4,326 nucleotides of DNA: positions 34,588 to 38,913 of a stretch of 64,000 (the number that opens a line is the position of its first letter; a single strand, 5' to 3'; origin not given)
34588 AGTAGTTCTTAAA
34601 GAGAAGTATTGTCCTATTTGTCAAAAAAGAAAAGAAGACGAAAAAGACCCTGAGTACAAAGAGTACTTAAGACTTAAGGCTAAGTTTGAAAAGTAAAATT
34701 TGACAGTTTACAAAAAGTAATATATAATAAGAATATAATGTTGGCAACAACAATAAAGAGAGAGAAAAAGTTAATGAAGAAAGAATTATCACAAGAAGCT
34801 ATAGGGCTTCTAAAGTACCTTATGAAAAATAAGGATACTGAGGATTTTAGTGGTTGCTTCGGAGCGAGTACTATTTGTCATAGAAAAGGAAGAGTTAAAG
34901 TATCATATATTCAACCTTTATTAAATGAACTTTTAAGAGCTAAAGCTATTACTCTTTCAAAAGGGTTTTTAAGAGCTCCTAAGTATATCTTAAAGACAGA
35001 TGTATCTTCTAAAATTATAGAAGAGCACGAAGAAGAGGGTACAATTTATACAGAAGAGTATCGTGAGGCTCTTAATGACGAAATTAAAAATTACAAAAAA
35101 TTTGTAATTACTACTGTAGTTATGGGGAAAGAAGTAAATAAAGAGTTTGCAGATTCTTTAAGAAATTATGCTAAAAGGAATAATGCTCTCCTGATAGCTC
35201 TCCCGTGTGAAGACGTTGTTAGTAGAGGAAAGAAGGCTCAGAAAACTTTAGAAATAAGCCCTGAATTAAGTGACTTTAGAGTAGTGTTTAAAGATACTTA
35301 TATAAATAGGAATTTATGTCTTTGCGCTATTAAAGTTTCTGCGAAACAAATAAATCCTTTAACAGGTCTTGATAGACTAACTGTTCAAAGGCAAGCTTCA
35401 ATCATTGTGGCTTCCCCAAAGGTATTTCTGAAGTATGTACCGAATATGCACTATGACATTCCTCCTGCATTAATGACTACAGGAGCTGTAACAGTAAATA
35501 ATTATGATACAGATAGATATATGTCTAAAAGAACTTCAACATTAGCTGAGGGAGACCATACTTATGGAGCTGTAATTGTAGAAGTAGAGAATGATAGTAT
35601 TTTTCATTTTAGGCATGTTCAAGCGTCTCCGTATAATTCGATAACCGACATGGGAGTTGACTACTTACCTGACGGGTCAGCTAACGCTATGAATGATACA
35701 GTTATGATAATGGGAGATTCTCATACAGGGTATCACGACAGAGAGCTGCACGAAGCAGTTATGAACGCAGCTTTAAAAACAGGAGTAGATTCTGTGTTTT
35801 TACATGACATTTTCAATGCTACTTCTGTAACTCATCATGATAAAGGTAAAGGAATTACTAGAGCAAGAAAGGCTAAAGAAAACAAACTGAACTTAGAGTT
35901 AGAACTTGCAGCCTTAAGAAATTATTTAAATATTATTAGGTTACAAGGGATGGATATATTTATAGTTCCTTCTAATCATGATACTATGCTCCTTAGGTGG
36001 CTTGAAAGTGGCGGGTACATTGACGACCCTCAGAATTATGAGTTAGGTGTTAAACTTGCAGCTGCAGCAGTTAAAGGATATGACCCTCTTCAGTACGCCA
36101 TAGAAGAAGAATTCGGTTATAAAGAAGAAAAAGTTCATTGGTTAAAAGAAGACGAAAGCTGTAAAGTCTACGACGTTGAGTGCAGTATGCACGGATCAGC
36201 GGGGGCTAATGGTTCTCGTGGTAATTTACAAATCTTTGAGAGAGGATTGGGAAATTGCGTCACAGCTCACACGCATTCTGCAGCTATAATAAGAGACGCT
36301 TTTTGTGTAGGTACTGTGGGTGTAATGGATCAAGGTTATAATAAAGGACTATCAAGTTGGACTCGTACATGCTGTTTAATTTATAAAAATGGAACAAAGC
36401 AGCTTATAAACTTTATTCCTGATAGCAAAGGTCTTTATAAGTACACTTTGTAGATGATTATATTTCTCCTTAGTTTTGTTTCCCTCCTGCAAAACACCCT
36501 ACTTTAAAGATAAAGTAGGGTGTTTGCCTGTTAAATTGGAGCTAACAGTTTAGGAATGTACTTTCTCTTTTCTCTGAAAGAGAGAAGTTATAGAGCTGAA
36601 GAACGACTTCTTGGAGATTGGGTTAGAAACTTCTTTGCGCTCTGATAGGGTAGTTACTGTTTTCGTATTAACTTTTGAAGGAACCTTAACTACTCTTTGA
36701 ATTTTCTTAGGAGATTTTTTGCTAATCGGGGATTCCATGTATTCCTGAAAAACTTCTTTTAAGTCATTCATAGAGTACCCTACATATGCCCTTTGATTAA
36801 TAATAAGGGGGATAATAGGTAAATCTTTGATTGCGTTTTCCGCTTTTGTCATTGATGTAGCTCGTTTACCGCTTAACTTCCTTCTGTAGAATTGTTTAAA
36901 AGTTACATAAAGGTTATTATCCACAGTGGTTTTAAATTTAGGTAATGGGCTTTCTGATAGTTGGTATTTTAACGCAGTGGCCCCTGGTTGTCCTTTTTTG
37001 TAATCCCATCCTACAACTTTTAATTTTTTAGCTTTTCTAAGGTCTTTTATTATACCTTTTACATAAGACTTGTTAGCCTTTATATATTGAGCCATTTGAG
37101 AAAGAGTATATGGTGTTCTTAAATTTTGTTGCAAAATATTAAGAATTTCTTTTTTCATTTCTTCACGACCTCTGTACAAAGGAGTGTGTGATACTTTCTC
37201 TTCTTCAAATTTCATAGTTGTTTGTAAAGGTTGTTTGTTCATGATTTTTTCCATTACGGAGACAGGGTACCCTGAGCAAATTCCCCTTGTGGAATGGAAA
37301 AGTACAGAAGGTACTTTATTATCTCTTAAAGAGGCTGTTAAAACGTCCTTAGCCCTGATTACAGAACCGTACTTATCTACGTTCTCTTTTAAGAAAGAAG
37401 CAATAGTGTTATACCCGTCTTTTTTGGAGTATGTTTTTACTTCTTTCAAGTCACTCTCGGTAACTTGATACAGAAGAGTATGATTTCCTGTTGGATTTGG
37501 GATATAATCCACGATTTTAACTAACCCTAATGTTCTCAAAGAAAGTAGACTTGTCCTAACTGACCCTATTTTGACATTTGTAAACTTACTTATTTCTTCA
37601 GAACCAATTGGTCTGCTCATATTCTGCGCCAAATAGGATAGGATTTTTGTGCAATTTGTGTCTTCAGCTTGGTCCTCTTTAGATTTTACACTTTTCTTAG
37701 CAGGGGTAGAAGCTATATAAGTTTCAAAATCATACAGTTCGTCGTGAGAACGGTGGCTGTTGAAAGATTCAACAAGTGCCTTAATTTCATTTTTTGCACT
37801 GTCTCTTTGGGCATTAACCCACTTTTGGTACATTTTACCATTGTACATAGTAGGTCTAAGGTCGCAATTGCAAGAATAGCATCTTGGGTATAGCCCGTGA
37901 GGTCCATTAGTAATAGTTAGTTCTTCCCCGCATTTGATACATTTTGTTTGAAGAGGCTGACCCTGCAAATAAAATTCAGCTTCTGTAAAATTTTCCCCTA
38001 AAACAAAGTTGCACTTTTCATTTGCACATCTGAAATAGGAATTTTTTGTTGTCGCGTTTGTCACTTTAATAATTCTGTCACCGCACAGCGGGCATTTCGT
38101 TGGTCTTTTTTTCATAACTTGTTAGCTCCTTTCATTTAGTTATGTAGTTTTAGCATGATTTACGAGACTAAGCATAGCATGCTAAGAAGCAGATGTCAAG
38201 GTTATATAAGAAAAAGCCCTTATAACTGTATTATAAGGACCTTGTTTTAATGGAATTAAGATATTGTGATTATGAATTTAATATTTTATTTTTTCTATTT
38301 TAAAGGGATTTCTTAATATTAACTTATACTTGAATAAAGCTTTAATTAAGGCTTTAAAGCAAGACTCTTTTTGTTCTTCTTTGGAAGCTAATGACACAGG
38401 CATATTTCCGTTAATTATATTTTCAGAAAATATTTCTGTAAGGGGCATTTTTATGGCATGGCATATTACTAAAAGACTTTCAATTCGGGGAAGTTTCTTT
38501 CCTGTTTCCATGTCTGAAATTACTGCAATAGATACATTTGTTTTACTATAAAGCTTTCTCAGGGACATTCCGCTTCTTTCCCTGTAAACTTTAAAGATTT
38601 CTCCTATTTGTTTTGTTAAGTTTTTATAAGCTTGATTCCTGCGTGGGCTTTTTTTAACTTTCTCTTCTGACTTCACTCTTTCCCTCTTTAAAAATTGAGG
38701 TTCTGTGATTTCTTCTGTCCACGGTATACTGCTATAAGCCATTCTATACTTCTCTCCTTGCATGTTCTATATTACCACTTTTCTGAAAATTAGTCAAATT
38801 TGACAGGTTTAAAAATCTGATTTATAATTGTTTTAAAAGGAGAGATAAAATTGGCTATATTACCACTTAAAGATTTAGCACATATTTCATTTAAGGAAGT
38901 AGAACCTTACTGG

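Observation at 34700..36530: Stand-alone promoter-gene-terminator cassette encoding a 571-aa protein with an unknown N-terminal domain and a C-terminal metallophosphoesterase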

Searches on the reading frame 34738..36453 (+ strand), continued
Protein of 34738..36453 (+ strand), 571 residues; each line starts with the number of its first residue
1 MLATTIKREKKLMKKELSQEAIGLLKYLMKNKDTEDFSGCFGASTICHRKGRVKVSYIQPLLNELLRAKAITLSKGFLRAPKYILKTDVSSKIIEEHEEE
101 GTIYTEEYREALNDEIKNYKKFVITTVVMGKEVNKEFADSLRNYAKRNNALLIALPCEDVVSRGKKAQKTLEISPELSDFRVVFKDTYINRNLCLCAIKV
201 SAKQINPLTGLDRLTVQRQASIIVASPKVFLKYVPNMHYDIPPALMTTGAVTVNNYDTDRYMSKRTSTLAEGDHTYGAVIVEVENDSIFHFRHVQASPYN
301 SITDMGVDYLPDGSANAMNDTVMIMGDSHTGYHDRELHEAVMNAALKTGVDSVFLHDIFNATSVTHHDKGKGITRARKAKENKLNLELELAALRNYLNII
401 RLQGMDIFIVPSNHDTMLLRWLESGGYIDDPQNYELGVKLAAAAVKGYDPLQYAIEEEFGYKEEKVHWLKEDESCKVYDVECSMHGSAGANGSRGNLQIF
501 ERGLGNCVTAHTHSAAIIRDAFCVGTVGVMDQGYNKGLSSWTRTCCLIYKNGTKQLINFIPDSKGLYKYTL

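Call 73: fold_search(model_id=the predicted structure, library=viral)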
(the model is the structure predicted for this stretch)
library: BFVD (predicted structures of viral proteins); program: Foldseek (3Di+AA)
matches with E <= 10: 858; with E <= 0.001: 24
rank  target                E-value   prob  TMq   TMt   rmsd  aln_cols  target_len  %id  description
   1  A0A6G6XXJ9            6.0e-53  1.00  0.78  0.72  10.2       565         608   34  (no name in the UniProt tables at hand)
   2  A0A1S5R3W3            2.2e-40  1.00  0.73  0.77  13.1       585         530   20  Uncharacterized protein [Pseudomonas phage pf16]
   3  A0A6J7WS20            4.3e-18  1.00  0.59  0.66   5.3       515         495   17  Uncharacterized protein [uncultured Caudovirales phage]
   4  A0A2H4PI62            5.7e-10  1.00  0.33  0.68   4.8       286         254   20  Metallophosphoesterase [Streptomyces phage WRightOn]
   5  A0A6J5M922            2.2e-09  1.00  0.31  0.55   4.9       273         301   18  Calcineurin-like phosphoesterase domain, lpxH type [uncultured Caudovirales phage]
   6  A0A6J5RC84            2.2e-09  1.00  0.32  0.41  24.4       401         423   16  MPP_superfamily domain containing protein [uncultured Caudovirales phage]
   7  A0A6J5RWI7            3.1e-09  1.00  0.32  0.42  23.6       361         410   13  Calcineurin-like phosphoesterase domain-containing protein [uncultured Caudovirales phage]
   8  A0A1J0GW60            1.3e-08  1.00  0.32  0.43   5.4       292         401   17  Metallo-dependent phosphatase domain protein [Streptomyces phage BRock]
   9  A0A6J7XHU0            5.5e-08  1.00  0.33  0.50   5.5       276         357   14  Calcineurin-like phosphoesterase domain, ApaH type [uncultured Caudovirales phage]
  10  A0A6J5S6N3            9.8e-08  1.00  0.32  0.59   5.9       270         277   16  Calcineurin-like phosphoesterase domain, ApaH type [uncultured Caudovirales phage]
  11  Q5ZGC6                3.9e-07  1.00  0.26  0.38   5.9       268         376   15  (no name in the UniProt tables at hand)
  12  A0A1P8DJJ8            6.2e-07  1.00  0.30  0.48   6.1       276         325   13  (no name in the UniProt tables at hand)
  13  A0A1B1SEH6            7.4e-07  1.00  0.33  0.54   5.6       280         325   16  Phosphoesterase [Pseudomonas phage Andromeda]
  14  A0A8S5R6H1            4.2e-06  1.00  0.26  0.30   7.3       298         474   12  DNA polymerase II small subunit [Ackermannviridae sp. ctaCq7]
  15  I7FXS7                1.1e-05  1.00  0.32  0.50   4.8       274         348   17  Calcineurin-like phosphoesterase domain-containing protein [Pectobacterium phage PP1]
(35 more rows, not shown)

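Call 75: find_related_loci(query=A1, collection=genome_contigs, flank=3000)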
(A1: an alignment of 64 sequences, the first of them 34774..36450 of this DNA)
Query A1 (559 aa) in genome_contigs; peptide patterns used: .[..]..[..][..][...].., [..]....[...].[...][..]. (x = any residue, [..] = any of these).
13 stretches matched a pattern, but none encodes a relative of the query by tblastn (E <= 1e-3).

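Call 76: find_related_loci(query=A1, collection=viral_contigs, flank=6000)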
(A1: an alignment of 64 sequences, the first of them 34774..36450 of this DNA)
Query A1 (559 aa) in viral_contigs; peptide patterns used: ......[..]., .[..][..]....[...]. (x = any residue, [..] = any of these).
34 stretches matched a pattern; 12 encode a relative of the query (tblastn E <= 1e-3); 11 distinct loci.
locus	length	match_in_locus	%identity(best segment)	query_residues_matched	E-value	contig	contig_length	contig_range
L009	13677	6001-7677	71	1-559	0e+0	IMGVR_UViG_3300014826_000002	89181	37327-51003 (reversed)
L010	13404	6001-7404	45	92-559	3e-123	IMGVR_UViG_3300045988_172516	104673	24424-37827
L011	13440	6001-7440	42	75-559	9e-118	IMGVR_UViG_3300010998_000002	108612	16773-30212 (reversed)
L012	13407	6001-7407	44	79-548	1e-125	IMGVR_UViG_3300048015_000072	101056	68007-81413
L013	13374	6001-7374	42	92-548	2e-113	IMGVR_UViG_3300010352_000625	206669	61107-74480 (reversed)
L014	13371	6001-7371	40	90-548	2e-104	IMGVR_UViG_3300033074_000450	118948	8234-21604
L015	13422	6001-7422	38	77-556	6e-103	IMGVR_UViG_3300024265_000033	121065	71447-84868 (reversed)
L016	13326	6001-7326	37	97-548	4e-86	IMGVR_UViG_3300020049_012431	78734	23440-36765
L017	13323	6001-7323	35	95-548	4e-83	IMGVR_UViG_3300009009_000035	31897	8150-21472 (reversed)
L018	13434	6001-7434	37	77-548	2e-79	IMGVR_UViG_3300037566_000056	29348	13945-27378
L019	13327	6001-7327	44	92-548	2e-97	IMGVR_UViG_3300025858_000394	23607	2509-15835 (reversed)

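Call 79: search_protein_families(library=ncbifam, proteins=[window:34774-36453:+], max_evalue=0.01)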
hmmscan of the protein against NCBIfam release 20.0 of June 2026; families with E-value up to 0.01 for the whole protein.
window:34774-36453:+ (559 aa): 1 family
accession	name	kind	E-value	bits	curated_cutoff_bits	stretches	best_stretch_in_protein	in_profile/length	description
NF053728.1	CT795_fam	subfamily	0.0089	16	72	0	74-191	25-143/151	CT795 family Sec-dependent secreted effector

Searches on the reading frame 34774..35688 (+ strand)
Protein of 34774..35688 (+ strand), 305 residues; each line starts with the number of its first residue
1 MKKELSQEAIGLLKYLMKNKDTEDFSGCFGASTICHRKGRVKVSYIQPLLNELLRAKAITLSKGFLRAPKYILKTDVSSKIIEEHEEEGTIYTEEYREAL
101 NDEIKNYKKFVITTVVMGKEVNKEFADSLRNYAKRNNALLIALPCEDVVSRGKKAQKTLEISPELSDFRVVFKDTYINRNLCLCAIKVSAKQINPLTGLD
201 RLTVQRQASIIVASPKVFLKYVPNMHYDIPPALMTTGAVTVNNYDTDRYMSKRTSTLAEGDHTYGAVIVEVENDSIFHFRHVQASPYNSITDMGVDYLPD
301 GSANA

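Call 51: search_protein_representatives(protein=window:34774-35688:+)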
Query: 305 residues. Proteins with E-value up to 0.001 (for the whole library): 981; up to 1e-10: 512; up to 1e-30: 124. The best 150 are listed.
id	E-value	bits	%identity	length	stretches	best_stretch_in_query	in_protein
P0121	3.6e-83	295.2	51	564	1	10-303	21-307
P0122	2.5e-72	259.7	57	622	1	89-302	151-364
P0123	2.4e-67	243.3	54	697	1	88-302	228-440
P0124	9.4e-63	228.3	59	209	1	3-207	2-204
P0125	1.6e-62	227.5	45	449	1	62-304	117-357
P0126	4.4e-62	226.1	54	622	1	91-302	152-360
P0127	9.1e-60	218.5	49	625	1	91-302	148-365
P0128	1.3e-56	208.1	50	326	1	86-303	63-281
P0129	1.4e-56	208.1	49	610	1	82-302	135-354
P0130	8.5e-56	205.5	49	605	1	91-302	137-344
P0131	1.6e-52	194.7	52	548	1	79-303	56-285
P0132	1.0e-51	192.1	55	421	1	140-302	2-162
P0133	2.1e-50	187.7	43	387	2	89-303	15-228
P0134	2.0e-48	181.3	39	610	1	47-303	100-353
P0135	3.3e-48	180.5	44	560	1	91-303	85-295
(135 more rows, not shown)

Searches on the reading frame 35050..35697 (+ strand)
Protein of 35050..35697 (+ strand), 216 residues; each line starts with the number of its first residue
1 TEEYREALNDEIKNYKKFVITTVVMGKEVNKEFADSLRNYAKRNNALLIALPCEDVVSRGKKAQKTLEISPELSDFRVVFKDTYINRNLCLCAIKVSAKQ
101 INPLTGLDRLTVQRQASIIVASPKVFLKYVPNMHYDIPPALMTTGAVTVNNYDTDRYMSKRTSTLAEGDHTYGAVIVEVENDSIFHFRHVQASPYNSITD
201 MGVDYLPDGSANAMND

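Call 60: predict_structure(alignment_id=A2)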
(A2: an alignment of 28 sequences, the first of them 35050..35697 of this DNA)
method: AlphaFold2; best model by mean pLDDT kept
length: 216 residues; sequences in the alignment: 28
mean_pLDDT: 80.1   pTM: 0.82
mean pLDDT of the five models: 80.1, 78.8, 70.9, 70.6, 60.6
residues with pLDDT >= 90: 89; 70-90: 74; 50-70: 31; < 50: 22
segments of 3 or more residues with pLDDT < 50: 55-64, 153-160, 165-167
pLDDT, mean of each block of 10 residues (from residue 1): 87 96 84 96 97 54 54 89 91 69 67 89 80 76 83 49 50 91 93 90 94 84
secondary structure, 60 per line:
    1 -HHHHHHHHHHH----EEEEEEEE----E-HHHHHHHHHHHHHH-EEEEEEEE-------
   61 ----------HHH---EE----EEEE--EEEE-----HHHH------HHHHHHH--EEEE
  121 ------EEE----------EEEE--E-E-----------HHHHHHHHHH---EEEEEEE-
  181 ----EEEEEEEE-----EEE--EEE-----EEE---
elements in order: H2-12 E17-24 H31-44 E46-53 E83-86 E89-92 H98-101 H108-114 E117-120 E127-129 E140-143 H160-169 E173-179 E185-192 E198-200 E203-205 E211-213

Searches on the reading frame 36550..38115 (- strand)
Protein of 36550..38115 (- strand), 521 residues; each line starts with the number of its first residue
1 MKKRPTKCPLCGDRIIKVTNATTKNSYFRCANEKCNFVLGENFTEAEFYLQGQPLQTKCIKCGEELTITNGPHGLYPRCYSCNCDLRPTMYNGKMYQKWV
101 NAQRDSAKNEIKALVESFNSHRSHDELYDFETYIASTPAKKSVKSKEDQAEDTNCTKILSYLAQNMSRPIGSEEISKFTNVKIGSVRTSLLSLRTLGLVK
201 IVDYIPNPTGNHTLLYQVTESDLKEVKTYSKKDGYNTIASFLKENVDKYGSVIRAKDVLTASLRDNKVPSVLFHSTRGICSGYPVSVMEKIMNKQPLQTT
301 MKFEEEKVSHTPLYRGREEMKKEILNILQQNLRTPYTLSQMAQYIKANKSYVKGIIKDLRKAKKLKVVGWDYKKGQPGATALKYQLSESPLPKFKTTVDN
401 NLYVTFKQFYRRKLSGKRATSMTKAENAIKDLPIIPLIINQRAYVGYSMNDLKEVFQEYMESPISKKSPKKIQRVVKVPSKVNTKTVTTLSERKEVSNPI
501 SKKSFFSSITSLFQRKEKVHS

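Call 4: search_protein_families(library=phrogs, proteins=[window:36550-38115:-], max_evalue=0.01)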
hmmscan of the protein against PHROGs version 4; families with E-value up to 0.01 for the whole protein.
window:36550-38115:- (521 aa): 1 family
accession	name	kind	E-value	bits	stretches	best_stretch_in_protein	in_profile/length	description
phrog_1123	-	unknown function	1.4e-05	25.9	0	159-221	37-99/112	-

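Call 33: search_protein_families(library=pfam, proteins=[window:36550-38115:-], max_evalue=0.1)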
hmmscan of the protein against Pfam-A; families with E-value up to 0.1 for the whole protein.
window:36550-38115:- (521 aa): 9 families
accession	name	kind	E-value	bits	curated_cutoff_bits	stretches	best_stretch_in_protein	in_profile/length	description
PF02082.26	Rrf2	-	1.8e-06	28.5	30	1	156-202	9-56/132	Iron-dependent Transcriptional regulator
PF03444.21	HrcA_DNA-bdg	-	8.3e-05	22.6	21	1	162-202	16-56/79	Winged helix-turn-helix transcription repressor, HrcA DNA-binding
PF07381.18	EarA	-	0.00044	20.4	22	0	319-357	9-47/90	EarA-like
PF02002.24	TFIIE_alpha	-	0.0017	18.6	22.9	1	152-228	12-86/105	TFIIE alpha subunit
PF04606.18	Ogr_Delta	-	0.0028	18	26.3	1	7-37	1-35/47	Ogr/Delta-like zinc finger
PF01022.26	HTH_5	-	0.01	16.1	22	0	322-361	5-41/47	Bacterial regulatory protein, arsR family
PF08221.17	HTH_9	-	0.019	15.5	23.4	0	155-200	15-58/62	RNA polymerase III subunit RPC82 helix-turn-helix domain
PF14354.12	Lar_restr_allev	-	0.049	14.3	28.6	0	7-49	5-43/58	Restriction alleviation protein Lar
PF03665.18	UPF0172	-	0.059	13.7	24.4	0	95-135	135-181/192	Uncharacterised protein family (UPF0172)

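Call 79: search_protein_families(library=ncbifam, proteins=[window:36550-38115:-], max_evalue=0.01)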
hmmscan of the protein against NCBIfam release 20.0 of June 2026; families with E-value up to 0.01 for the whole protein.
window:36550-38115:- (521 aa): 1 family
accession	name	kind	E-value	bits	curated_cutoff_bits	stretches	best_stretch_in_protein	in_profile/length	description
NF040939.2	trans_reg_lrs14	equivalog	0.0061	16.6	90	0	157-219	25-86/103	Lrs14 family HTH-type transcriptional regulator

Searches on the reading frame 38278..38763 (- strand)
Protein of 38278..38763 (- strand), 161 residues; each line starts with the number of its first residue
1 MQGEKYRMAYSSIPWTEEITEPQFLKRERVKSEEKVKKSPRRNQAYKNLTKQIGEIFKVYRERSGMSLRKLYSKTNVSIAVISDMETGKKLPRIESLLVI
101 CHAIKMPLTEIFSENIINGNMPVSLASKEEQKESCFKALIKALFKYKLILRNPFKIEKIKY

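Call 4: search_protein_families(library=phrogs, proteins=[window:38278-38763:-], max_evalue=0.01)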
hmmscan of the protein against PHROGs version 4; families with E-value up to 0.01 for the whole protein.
window:38278-38763:- (161 aa): 14 families
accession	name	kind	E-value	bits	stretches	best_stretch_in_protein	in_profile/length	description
phrog_3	-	transcription regulation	1.2e-08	36.2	1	31-132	69-167/430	transcriptional repressor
phrog_8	-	transcription regulation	3.2e-08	34.4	1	47-117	159-221/346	transcriptional regulator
phrog_5823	-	transcription regulation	1.8e-06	28.3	1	50-116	4-71/404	transcriptional regulator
phrog_32768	-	unknown function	8e-06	25.8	1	52-112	9-70/446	-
phrog_4031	-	unknown function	9.1e-06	25.4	1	38-118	504-583/626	-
phrog_1373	-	transcription regulation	1.6e-05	26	1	16-115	23-126/166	transcriptional regulator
phrog_2967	-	transcription regulation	0.00018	22.1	1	50-105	8-63/225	transcriptional regulator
phrog_2439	-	transcription regulation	0.00062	19.7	1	51-115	6-69/367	transcriptional regulator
phrog_2104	-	unknown function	0.0012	20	1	58-105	45-92/103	-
phrog_7396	-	unknown function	0.0014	19.3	1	44-106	7-72/227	-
phrog_4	-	transcription regulation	0.004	17.2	1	35-116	115-196/400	transcriptional repressor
phrog_4836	-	transcription regulation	0.0056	17.3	1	46-98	69-121/194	CII-like regulator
phrog_3949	-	transcription regulation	0.0058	17.7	1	69-112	30-73/161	transcriptional repressor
phrog_638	-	transcription regulation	0.0078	17.1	0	60-111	11-63/145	transcriptional regulator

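Call 33: search_protein_families(library=pfam, proteins=[window:38278-38763:-], max_evalue=0.1)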
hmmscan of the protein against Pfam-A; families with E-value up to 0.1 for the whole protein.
window:38278-38763:- (161 aa): 5 families
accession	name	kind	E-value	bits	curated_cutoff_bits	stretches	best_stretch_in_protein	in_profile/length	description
PF01381.28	HTH_3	-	1.8e-07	31.5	23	1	60-111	4-55/55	Helix-turn-helix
PF13560.12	HTH_31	-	6.5e-07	30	27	1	53-108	2-58/64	Helix-turn-helix domain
PF13443.12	HTH_26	-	3.6e-05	24.4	22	1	60-112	5-58/63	Cro/C1-type HTH DNA-binding domain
PF13413.12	HTH_25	-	0.031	14.5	24.6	1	61-88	6-33/62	Helix-turn-helix domain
PF12844.13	HTH_19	-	0.047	14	30.2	1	54-113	1-60/64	Helix-turn-helix domain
